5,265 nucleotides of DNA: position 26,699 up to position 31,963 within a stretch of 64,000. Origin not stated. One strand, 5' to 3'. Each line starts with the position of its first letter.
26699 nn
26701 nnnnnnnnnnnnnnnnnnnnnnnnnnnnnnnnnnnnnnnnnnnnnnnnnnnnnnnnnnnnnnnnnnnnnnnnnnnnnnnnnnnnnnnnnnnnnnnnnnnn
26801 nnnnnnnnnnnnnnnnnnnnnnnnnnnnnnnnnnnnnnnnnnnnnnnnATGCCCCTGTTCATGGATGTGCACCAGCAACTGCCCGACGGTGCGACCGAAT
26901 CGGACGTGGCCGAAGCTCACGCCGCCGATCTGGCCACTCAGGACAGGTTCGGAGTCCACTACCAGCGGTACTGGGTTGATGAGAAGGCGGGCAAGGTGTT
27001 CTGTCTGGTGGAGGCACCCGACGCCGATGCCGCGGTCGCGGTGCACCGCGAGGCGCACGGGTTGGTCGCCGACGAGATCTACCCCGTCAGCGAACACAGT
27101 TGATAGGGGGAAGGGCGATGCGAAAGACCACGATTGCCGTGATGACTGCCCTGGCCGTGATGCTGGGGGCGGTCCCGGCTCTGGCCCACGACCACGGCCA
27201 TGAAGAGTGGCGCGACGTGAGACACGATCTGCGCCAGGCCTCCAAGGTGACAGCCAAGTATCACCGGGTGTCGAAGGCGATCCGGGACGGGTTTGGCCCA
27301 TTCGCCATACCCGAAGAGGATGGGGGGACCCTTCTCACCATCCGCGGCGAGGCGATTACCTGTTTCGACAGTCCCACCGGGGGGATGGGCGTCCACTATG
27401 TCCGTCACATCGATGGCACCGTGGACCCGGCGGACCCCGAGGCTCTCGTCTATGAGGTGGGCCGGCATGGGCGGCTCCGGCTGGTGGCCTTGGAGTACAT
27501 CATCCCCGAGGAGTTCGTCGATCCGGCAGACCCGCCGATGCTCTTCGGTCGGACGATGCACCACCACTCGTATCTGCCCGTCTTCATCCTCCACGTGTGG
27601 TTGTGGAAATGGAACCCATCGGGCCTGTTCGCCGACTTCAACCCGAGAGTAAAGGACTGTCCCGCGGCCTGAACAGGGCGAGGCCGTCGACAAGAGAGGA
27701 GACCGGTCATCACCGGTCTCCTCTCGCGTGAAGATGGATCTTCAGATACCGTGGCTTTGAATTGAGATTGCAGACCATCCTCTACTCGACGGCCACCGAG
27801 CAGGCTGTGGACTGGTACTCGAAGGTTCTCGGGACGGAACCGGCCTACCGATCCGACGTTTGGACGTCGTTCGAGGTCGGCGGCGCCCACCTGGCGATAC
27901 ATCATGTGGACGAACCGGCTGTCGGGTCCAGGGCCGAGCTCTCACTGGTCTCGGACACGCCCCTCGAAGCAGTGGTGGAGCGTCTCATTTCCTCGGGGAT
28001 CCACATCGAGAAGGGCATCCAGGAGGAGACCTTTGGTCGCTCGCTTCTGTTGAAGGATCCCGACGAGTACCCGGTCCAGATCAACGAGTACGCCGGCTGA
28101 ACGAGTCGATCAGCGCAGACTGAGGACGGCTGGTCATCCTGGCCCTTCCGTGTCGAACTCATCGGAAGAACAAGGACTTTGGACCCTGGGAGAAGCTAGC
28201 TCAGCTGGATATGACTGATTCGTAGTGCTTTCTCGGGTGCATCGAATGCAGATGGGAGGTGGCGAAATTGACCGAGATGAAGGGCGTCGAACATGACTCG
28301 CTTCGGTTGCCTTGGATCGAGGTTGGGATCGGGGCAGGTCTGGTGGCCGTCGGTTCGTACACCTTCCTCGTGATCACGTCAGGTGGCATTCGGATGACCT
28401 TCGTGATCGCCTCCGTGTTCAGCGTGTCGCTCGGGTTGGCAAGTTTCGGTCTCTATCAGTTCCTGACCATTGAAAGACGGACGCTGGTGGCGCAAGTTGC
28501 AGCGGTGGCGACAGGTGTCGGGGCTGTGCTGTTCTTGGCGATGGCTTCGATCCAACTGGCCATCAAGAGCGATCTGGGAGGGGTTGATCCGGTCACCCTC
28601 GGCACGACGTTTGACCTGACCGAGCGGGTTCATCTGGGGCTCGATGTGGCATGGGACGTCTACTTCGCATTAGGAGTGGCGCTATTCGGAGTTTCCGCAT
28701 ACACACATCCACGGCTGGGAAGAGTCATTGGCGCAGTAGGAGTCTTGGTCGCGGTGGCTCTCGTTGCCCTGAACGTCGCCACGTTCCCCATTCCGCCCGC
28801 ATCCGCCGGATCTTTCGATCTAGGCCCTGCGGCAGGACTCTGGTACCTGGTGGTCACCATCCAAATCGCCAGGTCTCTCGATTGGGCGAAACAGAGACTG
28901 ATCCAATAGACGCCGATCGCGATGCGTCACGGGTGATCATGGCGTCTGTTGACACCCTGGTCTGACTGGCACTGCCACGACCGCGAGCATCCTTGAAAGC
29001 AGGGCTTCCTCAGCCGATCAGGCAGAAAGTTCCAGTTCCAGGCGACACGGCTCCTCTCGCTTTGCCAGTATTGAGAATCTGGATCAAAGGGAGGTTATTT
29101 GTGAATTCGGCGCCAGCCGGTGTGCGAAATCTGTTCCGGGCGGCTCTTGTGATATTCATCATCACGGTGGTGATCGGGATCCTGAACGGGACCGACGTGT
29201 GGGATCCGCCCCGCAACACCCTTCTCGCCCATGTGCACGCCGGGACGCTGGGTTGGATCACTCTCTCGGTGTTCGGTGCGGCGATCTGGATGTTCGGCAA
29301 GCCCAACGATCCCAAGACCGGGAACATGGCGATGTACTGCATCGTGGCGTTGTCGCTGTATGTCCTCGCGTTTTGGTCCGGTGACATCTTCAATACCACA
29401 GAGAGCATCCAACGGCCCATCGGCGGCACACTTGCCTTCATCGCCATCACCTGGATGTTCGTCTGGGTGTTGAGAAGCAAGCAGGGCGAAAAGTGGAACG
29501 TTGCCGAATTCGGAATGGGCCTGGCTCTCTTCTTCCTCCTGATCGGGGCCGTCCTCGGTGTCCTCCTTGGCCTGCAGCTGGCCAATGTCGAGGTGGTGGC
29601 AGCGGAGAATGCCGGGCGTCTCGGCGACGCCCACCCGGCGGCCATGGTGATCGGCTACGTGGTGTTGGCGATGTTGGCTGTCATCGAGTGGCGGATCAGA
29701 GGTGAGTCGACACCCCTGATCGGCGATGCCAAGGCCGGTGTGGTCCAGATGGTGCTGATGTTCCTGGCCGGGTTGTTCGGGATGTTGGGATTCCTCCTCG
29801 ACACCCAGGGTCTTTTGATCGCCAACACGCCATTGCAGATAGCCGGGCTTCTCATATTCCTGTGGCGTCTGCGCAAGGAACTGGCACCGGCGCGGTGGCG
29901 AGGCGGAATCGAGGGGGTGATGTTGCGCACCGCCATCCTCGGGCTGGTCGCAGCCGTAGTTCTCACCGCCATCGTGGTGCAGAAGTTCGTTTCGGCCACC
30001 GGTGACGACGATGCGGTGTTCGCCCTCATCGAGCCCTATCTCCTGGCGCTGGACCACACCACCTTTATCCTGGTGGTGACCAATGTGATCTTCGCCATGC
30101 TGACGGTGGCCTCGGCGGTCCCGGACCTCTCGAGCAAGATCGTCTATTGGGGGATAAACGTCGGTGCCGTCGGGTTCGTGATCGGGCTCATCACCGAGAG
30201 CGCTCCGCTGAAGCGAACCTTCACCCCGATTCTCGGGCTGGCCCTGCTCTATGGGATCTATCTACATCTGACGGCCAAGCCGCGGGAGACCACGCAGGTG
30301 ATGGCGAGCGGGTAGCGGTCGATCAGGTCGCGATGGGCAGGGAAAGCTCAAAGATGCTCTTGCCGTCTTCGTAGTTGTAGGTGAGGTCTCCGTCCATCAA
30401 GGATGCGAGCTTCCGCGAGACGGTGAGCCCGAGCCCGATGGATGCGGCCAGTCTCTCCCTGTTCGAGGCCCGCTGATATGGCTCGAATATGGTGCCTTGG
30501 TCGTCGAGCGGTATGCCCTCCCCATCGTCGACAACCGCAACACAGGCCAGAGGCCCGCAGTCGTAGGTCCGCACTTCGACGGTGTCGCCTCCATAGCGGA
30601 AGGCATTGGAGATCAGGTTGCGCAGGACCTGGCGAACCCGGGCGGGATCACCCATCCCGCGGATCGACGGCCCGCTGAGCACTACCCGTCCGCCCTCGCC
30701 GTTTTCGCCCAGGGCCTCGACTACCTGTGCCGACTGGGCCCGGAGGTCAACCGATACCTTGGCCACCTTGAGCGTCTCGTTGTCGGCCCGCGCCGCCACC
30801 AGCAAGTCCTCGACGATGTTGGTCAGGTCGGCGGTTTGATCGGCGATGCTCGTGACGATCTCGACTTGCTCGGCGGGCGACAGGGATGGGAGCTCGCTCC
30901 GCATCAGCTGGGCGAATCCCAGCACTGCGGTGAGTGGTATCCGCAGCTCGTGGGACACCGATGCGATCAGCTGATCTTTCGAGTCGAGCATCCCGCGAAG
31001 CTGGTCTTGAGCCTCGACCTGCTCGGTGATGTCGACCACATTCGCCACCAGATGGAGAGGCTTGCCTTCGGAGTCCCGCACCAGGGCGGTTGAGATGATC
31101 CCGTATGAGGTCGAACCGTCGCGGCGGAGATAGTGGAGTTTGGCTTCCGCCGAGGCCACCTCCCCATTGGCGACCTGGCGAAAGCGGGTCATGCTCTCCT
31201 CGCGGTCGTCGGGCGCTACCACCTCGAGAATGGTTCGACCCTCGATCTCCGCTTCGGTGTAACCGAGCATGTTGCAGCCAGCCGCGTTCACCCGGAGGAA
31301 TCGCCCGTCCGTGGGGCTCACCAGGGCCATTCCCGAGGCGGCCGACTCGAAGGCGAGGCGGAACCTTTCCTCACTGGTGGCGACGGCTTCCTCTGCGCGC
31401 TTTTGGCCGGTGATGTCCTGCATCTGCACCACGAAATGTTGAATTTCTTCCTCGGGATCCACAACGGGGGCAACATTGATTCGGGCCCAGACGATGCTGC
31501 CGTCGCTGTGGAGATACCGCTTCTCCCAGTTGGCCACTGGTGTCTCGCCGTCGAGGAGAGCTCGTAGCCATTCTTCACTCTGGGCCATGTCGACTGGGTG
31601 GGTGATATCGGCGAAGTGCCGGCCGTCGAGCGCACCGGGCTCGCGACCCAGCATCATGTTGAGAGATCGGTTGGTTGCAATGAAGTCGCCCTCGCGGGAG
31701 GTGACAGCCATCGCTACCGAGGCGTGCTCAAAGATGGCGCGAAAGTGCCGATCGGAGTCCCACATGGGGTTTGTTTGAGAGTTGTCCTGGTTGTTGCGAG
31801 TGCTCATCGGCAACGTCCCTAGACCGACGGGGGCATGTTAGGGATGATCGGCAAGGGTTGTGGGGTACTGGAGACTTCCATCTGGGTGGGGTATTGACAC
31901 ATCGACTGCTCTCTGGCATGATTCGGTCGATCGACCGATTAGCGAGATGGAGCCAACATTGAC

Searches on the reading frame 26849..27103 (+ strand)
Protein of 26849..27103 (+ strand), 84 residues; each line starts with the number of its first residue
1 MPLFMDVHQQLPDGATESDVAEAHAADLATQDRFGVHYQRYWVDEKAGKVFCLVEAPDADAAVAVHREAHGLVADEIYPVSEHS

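Call 58: search_solved_structures(query=window:26849-27103:+, max_evalue=1, show_alignments=2)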
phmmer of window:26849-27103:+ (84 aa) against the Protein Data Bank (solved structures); distinct sequences matched with E-value up to 1: 3.
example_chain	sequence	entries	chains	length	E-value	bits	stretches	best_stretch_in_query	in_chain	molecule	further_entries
4oi3_A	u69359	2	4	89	6.3e-14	55.3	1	2-80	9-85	Nickel responsive protein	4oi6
4us5_D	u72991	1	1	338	0.37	14.7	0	23-61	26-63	LUCIFERASE-LIKE MONOOXYGENASE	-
4us5_A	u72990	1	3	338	0.39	14.6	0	23-61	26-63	LUCIFERASE-LIKE MONOOXYGENASE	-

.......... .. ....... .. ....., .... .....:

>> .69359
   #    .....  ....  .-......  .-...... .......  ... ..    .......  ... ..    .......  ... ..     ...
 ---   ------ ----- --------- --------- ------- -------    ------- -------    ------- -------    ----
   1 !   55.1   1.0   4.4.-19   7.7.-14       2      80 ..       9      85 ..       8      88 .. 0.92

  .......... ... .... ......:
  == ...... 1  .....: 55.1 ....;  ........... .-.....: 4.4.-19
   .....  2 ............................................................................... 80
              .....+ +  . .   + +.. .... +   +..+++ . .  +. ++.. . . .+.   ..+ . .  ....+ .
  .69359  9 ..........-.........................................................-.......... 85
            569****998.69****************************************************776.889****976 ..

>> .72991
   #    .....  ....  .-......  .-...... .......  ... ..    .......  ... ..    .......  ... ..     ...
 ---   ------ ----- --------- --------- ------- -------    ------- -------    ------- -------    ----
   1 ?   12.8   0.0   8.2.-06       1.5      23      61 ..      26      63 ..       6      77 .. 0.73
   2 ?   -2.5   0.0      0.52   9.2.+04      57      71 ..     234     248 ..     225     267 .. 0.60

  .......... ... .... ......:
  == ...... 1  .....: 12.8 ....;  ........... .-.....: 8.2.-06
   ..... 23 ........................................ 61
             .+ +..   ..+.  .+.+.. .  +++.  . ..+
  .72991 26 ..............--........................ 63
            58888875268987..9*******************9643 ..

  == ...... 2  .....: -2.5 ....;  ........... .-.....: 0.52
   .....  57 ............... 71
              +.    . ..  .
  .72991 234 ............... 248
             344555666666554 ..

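Call 61: search_protein_families(library=ncbifam, proteins=[window:26849-27103:+], max_evalue=0.1)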
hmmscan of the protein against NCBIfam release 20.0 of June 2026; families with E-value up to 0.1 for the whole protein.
window:26849-27103:+ (84 aa): 1 family
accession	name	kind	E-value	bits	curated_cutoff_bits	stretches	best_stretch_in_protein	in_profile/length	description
NF033706.1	Ni_bind_SCO4226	equivalog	5.5e-23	80.8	125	1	1-81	1-79/82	SCO4226 family nickel-binding protein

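Call 84: search_protein_families(library=padloc, proteins=[window:26849-27103:+], max_evalue=0.001)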
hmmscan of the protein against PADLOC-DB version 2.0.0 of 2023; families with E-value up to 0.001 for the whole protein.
window:26849-27103:+ (84 aa): 0 families

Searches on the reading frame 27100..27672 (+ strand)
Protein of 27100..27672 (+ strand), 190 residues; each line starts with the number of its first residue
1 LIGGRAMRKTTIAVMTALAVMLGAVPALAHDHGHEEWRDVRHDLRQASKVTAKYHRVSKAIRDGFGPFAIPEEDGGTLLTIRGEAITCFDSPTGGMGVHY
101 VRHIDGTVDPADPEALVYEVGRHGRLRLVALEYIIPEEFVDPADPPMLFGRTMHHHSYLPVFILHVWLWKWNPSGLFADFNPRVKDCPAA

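Call 12: search_protein_families(library=pfam, proteins=[window:27100-27672:+], max_evalue=0.001)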
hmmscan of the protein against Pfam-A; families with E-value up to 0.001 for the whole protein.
window:27100-27672:+ (190 aa): 0 families

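Call 61: search_protein_families(library=ncbifam, proteins=[window:27118-27672:+], max_evalue=0.1)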
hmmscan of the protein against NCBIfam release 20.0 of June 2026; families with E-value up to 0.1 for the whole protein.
window:27118-27672:+ (184 aa): 0 families

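Call 64: find_homologous_proteins(query=window:27118-27672:+, max_evalue=0.00001)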
Query window:27118-27672:+ (184 aa): 197 proteins with E <= 0.00001 among 308 candidates; the best 120 are listed.
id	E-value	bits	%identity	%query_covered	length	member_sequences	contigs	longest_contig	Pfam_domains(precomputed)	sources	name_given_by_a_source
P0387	7.9e-108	377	86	100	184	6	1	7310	-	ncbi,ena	-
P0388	3.0e-89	316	74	99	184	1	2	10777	-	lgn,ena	-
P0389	3.5e-89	316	74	99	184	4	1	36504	-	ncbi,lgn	ncbi:MAG: hypothetical protein WCE80_15825 [Acidimicrobiia bacterium]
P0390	2.1e-88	313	74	100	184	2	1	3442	-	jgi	jgi:hypothetical protein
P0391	7.6e-87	308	72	100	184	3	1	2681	-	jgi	jgi:hypothetical protein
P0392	1.9e-86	307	73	100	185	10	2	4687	-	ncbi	ncbi:MAG: hypothetical protein ACXW15_09405 [Acidimicrobiia bacterium]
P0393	2.6e-86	306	72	100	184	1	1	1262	-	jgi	-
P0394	3.6e-86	306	72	100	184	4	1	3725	-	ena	-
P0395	5.8e-86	305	71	100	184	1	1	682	-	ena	-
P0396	7.9e-86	305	72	99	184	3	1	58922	-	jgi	jgi:hypothetical protein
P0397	1.4e-85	304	73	100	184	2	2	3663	-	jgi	jgi:hypothetical protein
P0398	2.5e-85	303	72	100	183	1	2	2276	-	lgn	-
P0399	6.5e-85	302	71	100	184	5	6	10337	-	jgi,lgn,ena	-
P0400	3.5e-83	296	72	100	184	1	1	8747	-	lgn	-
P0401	1.0e-81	292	72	100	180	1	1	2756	-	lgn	-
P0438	2.9e-55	205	60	85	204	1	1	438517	-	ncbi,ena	-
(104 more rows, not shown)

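Call 66: find_encoding_contigs(protein=P0389, flank=7000, max_places=1)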
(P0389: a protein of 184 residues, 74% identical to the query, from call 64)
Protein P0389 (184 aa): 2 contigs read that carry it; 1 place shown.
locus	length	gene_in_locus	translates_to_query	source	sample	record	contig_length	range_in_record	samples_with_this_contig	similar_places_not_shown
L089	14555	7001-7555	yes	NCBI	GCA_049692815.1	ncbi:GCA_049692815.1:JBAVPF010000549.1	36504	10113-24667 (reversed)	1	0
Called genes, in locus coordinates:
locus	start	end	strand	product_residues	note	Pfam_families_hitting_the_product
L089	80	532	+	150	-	-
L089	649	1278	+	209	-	PF00582:Usp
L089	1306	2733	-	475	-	-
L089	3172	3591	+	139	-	-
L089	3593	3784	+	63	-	PF12844:HTH_19, PF13443:HTH_26, PF13560:HTH_31, PF01381:HTH_3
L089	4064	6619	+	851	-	PF13191:AAA_16, PF13384:HTH_23 (faint), PF00196:GerE, PF08281:Sigma70_r4_2 (faint)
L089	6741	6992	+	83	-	PF14026:SCO4226-like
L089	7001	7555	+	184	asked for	-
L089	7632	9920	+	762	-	PF18364:Molybdopterin_N (weak), PF00384:Molybdopterin, PF01568:Molydop_binding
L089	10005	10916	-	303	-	PF09136:Glucodextran_B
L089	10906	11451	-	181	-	PF04542:Sigma70_r2, PF08281:Sigma70_r4_2, PF04545:Sigma70_r4 (weak)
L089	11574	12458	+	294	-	PF17936:Big_6 (faint), PF09136:Glucodextran_B, PF19077:Big_13 (faint)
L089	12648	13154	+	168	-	PF01209:Ubie_methyltran (weak), PF13489:Methyltransf_23, PF13847:Methyltransf_31, PF08241:Methyltransf_11, PF08242:Methyltransf_12, PF13649:Methyltransf_25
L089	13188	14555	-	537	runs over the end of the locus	PF00128:Alpha-amylase, PF16657:Malt_amylase_C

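Call 67: find_encoding_contigs(protein=P0438, flank=7000, max_places=1)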
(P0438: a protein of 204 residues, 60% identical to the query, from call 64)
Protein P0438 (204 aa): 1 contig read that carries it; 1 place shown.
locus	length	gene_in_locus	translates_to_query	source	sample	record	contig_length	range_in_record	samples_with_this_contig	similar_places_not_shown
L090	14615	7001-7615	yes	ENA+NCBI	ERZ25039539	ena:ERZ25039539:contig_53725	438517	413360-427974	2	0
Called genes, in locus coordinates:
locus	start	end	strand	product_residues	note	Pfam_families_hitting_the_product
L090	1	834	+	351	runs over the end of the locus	PF00296:Bac_luciferase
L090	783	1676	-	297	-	PF00657:Lipase_GDSL (weak), PF13472:Lipase_GDSL_2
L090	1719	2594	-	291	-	PF13622:4HBT_3, PF20789:4HBT_3C, PF02551:Acyl_CoA_thio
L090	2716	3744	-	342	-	PF00501:AMP-binding, PF13193:AMP-binding_C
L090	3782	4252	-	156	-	PF00501:AMP-binding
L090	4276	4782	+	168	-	-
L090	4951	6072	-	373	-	PF00561:Abhydrolase_1, PF12146:Hydrolase_4, PF12697:Abhydrolase_6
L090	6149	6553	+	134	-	PF08281:Sigma70_r4_2 (faint), PF13384:HTH_23 (faint), PF00196:GerE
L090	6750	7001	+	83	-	PF14026:SCO4226-like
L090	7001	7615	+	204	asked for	-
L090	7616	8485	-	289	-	PF12802:MarR_2, PF01047:MarR, PF00583:Acetyltransf_1, PF13673:Acetyltransf_10, PF13508:Acetyltransf_7, PF08445:FR47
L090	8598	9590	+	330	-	PF08240:ADH_N, PF00107:ADH_zinc_N, PF13602:ADH_zinc_N_2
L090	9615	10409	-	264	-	PF13489:Methyltransf_23, PF01209:Ubie_methyltran, PF01728:FtsJ (weak), PF13847:Methyltransf_31, PF08241:Methyltransf_11, PF08242:Methyltransf_12, PF13649:Methyltransf_25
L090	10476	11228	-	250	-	PF00293:NUDIX, PF21906:WHD_NrtR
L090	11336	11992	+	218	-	PF00092:VWA, PF13519:VWA_2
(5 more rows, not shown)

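Call 74: predict_structure(alignment_id=A3)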
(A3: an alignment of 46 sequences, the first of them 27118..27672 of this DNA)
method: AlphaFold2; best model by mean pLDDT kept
length: 184 residues; sequences in the alignment: 46
mean_pLDDT: 87.6   pTM: 0.80
mean pLDDT of the five models: 87.6, 87.3, 87.2, 85.8, 85.8
residues with pLDDT >= 90: 144; 70-90: 9; 50-70: 7; < 50: 24
segments of 3 or more residues with pLDDT < 50: 1-12, 15-21, 23-27
pLDDT, mean of each block of 10 residues (from residue 1): 47 47 51 91 98 98 93 94 93 96 97 95 98 97 96 95 97 96 82
secondary structure, 60 per line:
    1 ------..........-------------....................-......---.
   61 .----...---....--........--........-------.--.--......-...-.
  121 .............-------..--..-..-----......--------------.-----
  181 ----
elements in order: H7-16 H30-49 H51-56 E72-75 E78-85 E88-95 E109-114 E120-130 E155-160

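Call 84: search_protein_families(library=padloc, proteins=[window:27118-27672:+], max_evalue=0.001)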
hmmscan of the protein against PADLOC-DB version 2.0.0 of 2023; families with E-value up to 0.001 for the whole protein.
window:27118-27672:+ (184 aa): 0 families

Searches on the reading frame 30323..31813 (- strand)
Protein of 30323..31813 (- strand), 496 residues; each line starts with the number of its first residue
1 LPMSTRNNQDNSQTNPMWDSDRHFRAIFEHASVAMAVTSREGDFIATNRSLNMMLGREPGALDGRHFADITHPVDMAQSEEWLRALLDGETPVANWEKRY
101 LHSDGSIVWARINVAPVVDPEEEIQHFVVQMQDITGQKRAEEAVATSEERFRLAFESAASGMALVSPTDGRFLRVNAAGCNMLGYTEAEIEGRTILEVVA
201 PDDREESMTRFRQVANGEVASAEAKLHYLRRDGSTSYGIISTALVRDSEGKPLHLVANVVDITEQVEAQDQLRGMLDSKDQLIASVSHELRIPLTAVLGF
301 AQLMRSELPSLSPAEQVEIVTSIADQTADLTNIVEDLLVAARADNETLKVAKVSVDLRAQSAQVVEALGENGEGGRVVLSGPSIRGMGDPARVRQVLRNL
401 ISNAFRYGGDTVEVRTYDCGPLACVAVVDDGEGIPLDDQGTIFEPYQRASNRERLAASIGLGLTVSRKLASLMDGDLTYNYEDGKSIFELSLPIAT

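Call 12: search_protein_families(library=pfam, proteins=[window:30323-31813:-], max_evalue=0.001)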
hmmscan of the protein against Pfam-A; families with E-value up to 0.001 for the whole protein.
window:30323-31813:- (496 aa): 9 families
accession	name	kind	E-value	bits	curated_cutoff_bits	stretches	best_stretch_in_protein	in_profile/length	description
PF08448.16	PAS_4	-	4.6e-30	104.5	23.1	2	165-266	10-109/110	PAS fold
PF13426.13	PAS_9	-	3.3e-27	95.2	27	2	162-264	4-103/103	PAS domain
PF00989.32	PAS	-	3.3e-26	92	22.6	2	23-134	2-113/113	PAS fold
PF08447.18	PAS_3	-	1.2e-22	80.4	25.6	2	173-257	2-87/89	PAS fold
PF02518.31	HATPase_c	-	1.2e-19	71.2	26.4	1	388-494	1-109/111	Histidine kinase-, DNA gyrase B-, and HSP90-like ATPase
PF00512.31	HisKA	-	8.1e-15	55.1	26.9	1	279-345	2-65/66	His Kinase A (phospho-acceptor) domain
PF13188.13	PAS_8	-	1.6e-14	53.6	21.8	1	149-211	1-61/65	PAS domain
PF14598.12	PAS_11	-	2.5e-05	24.6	25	0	168-216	10-58/109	PAS domain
PF19955.5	EAD1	-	0.00035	21.4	24.2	0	294-346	25-77/90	Effector-associated domain 1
